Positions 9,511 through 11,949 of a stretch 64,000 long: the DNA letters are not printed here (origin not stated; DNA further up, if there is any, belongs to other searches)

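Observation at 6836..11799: Tandem paralogous M28 aminopeptidases in which the usual PA-domain position is occupied by a 7-bladed BNR/Ycf48-like beta-propeller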

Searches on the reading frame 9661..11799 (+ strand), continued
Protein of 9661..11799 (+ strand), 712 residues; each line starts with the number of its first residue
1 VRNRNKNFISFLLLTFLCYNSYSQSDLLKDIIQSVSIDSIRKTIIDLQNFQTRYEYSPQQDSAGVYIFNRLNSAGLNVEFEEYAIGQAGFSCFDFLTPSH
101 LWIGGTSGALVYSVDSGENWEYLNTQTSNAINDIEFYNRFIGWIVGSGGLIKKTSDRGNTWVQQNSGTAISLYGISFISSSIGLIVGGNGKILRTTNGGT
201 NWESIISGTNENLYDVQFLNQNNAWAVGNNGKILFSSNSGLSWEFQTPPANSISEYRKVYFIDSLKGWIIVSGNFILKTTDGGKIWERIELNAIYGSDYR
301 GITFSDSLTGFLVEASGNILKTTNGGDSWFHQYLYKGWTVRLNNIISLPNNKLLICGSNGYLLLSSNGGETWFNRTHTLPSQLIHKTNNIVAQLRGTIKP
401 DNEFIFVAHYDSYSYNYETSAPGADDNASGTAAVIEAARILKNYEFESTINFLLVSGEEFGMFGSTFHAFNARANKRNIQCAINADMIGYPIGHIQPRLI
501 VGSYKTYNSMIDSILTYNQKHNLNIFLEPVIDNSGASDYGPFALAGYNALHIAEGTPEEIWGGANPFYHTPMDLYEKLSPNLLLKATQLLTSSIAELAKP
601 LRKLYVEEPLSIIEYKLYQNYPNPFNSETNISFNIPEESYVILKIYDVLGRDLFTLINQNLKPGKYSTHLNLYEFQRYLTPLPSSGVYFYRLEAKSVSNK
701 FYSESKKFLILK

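Call 24: find_encoding_contigs(protein=P0003, flank=8000, max_places=3)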
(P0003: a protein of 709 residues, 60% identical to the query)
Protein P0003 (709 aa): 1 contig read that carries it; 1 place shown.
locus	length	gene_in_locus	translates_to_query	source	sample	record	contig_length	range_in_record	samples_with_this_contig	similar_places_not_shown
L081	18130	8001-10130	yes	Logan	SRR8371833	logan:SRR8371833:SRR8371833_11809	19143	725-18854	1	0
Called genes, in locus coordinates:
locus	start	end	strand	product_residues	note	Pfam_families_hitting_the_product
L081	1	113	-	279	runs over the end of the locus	?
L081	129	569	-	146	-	PF02502:LacAB_rpiB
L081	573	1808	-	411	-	-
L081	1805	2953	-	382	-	-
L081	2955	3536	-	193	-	PF00702:Hydrolase, PF08645:PNK3P, PF13419:HAD_2 (faint), PF13242:Hydrolase_like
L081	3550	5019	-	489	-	PF08323:Glyco_transf_5, PF13439:Glyco_transf_4 (faint), PF00534:Glycos_transf_1, PF13692:Glyco_trans_1_4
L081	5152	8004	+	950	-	PF14870:PSII_BNR, PF15902:Sortilin-Vps10 (faint), PF14870:PSII_BNR, PF04389:Peptidase_M28, PF01546:Peptidase_M20 (weak), PF17210:SdrD_B (weak)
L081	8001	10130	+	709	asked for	PF14870:PSII_BNR, PF04389:Peptidase_M28, PF18962:Por_Secre_tail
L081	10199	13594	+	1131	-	PF07705:CARDB (faint), PF00932:LTD, PF13585:CHU_C (faint), PF00932:LTD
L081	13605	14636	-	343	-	PF01479:S4, PF00849:PseudoU_synth_2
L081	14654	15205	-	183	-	PF01252:Peptidase_A8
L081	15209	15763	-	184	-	PF01258:zf-dskA_traR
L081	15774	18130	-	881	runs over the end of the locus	?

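Call 25: find_encoding_contigs(protein=P0001, flank=8000, max_places=3)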
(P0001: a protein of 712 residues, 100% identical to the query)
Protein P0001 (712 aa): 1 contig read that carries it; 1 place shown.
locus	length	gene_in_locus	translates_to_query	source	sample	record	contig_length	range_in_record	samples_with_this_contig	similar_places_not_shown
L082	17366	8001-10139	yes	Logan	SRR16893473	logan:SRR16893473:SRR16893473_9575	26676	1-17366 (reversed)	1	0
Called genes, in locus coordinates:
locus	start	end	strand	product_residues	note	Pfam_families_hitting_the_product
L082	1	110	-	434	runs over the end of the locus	PF00464:SHMT, PF01212:Beta_elim_lyase (weak), PF00155:Aminotran_1_2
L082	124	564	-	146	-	PF02502:LacAB_rpiB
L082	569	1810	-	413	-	-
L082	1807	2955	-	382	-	-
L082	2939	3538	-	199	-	PF00702:Hydrolase, PF08645:PNK3P, PF13344:Hydrolase_6 (faint), PF13419:HAD_2 (faint), PF13242:Hydrolase_like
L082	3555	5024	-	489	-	PF08323:Glyco_transf_5, PF13439:Glyco_transf_4 (faint), PF00534:Glycos_transf_1, PF13692:Glyco_trans_1_4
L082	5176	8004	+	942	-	PF14870:PSII_BNR, PF02012:BNR (faint), PF14870:PSII_BNR, PF04389:Peptidase_M28, PF01546:Peptidase_M20 (weak), PF17210:SdrD_B (weak)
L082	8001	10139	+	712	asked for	PF15902:Sortilin-Vps10 (faint), PF14870:PSII_BNR, PF04389:Peptidase_M28, PF18962:Por_Secre_tail (weak)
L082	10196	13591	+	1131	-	PF07705:CARDB (faint), PF00932:LTD, PF13585:CHU_C (weak), PF13860:FlgD_ig (weak)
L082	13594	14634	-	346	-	PF01479:S4, PF00849:PseudoU_synth_2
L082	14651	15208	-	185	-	PF01252:Peptidase_A8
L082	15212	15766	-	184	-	PF01258:zf-dskA_traR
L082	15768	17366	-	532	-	?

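Call 26: list_cluster_members(proteins=[P0005, P0017, P0020, P0011, P0045, P0050, P0090, P0082, P0069, P0097])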
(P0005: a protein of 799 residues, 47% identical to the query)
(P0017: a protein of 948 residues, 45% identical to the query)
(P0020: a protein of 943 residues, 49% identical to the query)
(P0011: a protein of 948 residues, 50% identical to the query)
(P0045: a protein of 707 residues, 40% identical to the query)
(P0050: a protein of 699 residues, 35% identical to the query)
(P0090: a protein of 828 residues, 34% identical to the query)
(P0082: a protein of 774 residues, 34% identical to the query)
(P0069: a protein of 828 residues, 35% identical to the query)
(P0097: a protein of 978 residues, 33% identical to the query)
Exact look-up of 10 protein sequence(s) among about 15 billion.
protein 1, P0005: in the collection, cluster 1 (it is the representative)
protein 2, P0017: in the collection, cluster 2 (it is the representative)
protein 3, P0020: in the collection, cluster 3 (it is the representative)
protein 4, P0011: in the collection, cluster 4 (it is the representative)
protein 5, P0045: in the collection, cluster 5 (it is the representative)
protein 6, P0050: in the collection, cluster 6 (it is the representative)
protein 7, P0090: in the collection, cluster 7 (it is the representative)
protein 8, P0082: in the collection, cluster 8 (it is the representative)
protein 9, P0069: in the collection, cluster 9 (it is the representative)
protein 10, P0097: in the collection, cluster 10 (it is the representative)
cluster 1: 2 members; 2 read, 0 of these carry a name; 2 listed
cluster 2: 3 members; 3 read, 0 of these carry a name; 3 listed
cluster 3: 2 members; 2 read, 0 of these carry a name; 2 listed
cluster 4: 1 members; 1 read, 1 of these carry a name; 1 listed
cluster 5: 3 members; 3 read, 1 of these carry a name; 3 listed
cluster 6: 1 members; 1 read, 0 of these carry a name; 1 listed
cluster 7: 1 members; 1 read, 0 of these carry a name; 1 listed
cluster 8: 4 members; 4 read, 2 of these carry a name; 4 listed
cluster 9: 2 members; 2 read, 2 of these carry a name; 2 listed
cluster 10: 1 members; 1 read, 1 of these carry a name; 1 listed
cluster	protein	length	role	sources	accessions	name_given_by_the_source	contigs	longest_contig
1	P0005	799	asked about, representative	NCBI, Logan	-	-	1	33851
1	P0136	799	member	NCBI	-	-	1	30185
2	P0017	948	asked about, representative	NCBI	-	-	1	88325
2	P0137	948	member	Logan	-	-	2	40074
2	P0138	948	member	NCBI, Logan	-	-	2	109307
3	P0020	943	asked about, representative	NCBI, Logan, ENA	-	-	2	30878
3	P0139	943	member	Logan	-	-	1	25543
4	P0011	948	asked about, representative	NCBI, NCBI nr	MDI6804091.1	MAG: M20/M25/M40 family metallo-hydrolase [Bacteroidota bacterium] | M20/M25/M40 family metallo-hydrolase [Bacteroidota bacterium]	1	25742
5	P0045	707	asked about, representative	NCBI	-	-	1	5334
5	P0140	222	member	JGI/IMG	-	hypothetical protein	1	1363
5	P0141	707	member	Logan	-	-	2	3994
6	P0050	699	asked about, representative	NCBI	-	-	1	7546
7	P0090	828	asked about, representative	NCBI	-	-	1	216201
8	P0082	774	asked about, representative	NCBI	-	-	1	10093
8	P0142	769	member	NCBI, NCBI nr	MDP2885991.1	MAG: M28 family peptidase [Ignavibacteria bacterium] | M28 family peptidase [Ignavibacteria bacterium]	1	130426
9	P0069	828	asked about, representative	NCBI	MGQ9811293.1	MAG: YCF48-related protein [bacterium]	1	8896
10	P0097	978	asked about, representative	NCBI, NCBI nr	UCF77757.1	MAG: M20/M25/M40 family metallo-hydrolase [Candidatus Eiseniibacteriota bacterium] | MAG: M20/M25/M40 family metallo-hydrolase [Candidatus Eisenbacteria bacterium]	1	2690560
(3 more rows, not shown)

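Call 62: find_encoding_contigs(protein=P0002, flank=6000, max_places=2)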
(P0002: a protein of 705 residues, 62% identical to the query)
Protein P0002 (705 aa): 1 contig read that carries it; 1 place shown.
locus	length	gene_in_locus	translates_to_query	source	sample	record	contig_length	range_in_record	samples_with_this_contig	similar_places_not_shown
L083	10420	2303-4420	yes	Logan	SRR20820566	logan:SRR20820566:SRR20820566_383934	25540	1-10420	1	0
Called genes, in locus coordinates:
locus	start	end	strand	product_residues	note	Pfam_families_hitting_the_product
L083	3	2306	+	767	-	?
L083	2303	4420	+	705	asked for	PF15902:Sortilin-Vps10 (faint), PF14870:PSII_BNR, PF04389:Peptidase_M28, PF18962:Por_Secre_tail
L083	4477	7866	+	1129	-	PF07705:CARDB (faint), PF00932:LTD, PF13860:FlgD_ig (faint), PF00932:LTD, PF13585:CHU_C (weak)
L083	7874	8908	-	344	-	PF01479:S4, PF00849:PseudoU_synth_2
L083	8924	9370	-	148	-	PF01252:Peptidase_A8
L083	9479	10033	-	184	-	PF01258:zf-dskA_traR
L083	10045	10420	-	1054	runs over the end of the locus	PF00133:tRNA-synt_1, PF09334:tRNA-synt_1g (weak), PF08264:Anticodon_1, PF19302:DUF5915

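Call 63: find_encoding_contigs(protein=P0017, flank=6000, max_places=2)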
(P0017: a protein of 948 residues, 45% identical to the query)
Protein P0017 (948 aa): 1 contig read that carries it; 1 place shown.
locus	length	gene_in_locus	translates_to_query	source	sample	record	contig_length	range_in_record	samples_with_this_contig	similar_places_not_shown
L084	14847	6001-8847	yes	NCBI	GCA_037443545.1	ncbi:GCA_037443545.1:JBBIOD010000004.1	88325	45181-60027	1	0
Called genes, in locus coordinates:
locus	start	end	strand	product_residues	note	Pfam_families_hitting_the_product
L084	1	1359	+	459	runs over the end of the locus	PF18990:DUF5723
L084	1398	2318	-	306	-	PF01063:Aminotran_4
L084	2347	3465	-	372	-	PF00583:Acetyltransf_1 (faint)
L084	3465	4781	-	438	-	PF00155:Aminotran_1_2, PF00266:Aminotran_5 (weak), PF01041:DegT_DnrJ_EryC1 (weak), PF01053:Cys_Met_Meta_PP, PF01212:Beta_elim_lyase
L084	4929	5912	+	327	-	PF01073:3Beta_HSD, PF01370:Epimerase, PF04321:RmlD_sub_bind, PF05368:NmrA, PF07993:NAD_binding_4, PF13460:NAD_binding_10, PF16363:GDP_Man_Dehyd, PF07993:NAD_binding_4, +1 more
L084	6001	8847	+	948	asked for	PF14870:PSII_BNR, PF04389:Peptidase_M28, PF01546:Peptidase_M20 (weak)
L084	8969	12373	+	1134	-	PF07705:CARDB (faint), PF00932:LTD, PF13585:CHU_C (faint), PF00932:LTD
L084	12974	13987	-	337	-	PF01479:S4, PF00849:PseudoU_synth_2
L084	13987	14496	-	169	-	PF01252:Peptidase_A8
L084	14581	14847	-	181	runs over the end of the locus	PF01258:zf-dskA_traR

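Call 64: find_encoding_contigs(protein=P0043, flank=6000, max_places=2)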
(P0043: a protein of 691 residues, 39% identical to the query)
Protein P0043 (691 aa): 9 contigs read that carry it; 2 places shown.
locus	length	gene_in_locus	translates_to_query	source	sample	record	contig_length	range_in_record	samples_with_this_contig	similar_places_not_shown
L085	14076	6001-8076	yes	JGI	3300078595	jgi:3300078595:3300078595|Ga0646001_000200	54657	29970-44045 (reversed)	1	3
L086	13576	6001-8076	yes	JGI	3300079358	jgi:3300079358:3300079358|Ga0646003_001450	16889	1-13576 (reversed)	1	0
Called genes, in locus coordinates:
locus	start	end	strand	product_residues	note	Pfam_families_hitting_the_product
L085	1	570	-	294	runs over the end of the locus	PF04389:Peptidase_M28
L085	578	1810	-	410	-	PF00512:HisKA (faint), PF02518:HATPase_c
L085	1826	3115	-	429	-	PF00709:Adenylsucc_synt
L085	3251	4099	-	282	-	PF00106:adh_short, PF08659:KR, PF13561:adh_short_C2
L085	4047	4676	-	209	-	PF14512:TM1586_NiRdase (faint), PF00881:Nitroreductase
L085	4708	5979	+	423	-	PF00275:EPSP_synthase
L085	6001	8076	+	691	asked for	PF14870:PSII_BNR (weak), PF25852:DUF6242_C (faint), PF14870:PSII_BNR, PF15902:Sortilin-Vps10 (faint), PF14870:PSII_BNR, PF04389:Peptidase_M28, PF18962:Por_Secre_tail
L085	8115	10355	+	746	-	-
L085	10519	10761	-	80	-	-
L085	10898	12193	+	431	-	PF03952:Enolase_N, PF00113:Enolase_C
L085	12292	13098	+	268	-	-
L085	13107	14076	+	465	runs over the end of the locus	PF02878:PGM_PMM_I, PF02879:PGM_PMM_II, PF02880:PGM_PMM_III, PF00408:PGM_PMM_IV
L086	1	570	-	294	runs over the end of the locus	PF04389:Peptidase_M28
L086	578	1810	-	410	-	PF00512:HisKA (faint), PF02518:HATPase_c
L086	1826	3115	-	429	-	PF00709:Adenylsucc_synt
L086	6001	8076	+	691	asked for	PF14870:PSII_BNR (weak), PF25852:DUF6242_C (faint), PF14870:PSII_BNR, PF15902:Sortilin-Vps10 (faint), PF14870:PSII_BNR, PF04389:Peptidase_M28, PF18962:Por_Secre_tail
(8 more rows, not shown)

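Call 68: search_protein_representatives(alignment_id=A1)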
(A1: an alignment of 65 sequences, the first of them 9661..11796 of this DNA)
Query: 65 sequences, 836 profile positions. Proteins with E-value up to 0.001 (for the whole library): 633290; up to 1e-10: 387392; up to 1e-30: 53475. The best 150 are listed.
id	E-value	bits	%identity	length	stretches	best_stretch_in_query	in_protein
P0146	0.0e+00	1583.5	-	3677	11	242-499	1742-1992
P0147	0.0e+00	1482.8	-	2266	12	227-494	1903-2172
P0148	0.0e+00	1411.6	-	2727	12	253-426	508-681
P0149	0.0e+00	1392.6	-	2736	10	256-472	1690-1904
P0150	0.0e+00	1330.5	-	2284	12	219-508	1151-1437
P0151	0.0e+00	1325.0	-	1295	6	149-736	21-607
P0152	0.0e+00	1301.1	-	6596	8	255-424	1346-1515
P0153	0.0e+00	1300.6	-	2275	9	227-504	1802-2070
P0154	0.0e+00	1241.6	-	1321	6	157-739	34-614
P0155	0.0e+00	1192.3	-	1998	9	238-462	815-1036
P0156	0.0e+00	1183.3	-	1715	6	225-466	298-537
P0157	0.0e+00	1158.9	-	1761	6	256-469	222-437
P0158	0.0e+00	1153.3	-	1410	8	256-450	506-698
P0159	0.0e+00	1150.0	-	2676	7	224-499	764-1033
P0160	0.0e+00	1118.5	-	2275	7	229-522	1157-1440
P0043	5.2e-282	954.4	-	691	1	151-836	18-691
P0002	4.9e-279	944.6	-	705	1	154-835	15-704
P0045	1.5e-277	939.7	-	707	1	151-836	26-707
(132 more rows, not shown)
